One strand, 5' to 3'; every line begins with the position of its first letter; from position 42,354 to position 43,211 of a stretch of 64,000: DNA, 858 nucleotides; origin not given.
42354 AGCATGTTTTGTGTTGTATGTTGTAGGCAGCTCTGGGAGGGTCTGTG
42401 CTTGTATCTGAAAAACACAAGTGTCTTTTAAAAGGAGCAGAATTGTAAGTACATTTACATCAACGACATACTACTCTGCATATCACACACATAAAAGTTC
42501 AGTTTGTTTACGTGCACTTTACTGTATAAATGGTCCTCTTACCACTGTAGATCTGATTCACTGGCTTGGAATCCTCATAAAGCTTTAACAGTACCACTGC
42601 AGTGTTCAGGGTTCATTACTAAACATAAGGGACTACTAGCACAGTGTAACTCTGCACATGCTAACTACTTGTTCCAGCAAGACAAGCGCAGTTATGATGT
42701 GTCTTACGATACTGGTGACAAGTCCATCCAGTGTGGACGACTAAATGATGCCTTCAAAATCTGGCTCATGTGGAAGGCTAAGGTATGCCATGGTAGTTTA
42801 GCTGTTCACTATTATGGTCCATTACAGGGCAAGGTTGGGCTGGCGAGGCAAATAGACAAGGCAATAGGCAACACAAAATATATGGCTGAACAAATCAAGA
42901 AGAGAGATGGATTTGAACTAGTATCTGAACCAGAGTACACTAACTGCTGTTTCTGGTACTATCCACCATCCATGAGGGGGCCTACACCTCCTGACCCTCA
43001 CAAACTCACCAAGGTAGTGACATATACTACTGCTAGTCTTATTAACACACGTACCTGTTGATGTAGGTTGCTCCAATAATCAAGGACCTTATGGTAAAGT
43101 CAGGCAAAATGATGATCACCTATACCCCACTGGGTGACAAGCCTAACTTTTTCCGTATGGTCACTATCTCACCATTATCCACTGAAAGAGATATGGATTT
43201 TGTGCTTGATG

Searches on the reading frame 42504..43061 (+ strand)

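Call 72: search_protein_families(library=pfam, proteins=[window:42504-43061:+], max_evalue=0.001)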
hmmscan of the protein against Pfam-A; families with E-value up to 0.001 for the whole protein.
window:42504-43061:+ (185 aa): 1 family
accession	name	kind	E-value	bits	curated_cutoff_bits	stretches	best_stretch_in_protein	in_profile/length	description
PF00282.25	Pyridoxal_deC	-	1.2e-31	110.3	27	1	2-152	242-374/375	Pyridoxal-dependent decarboxylase conserved domain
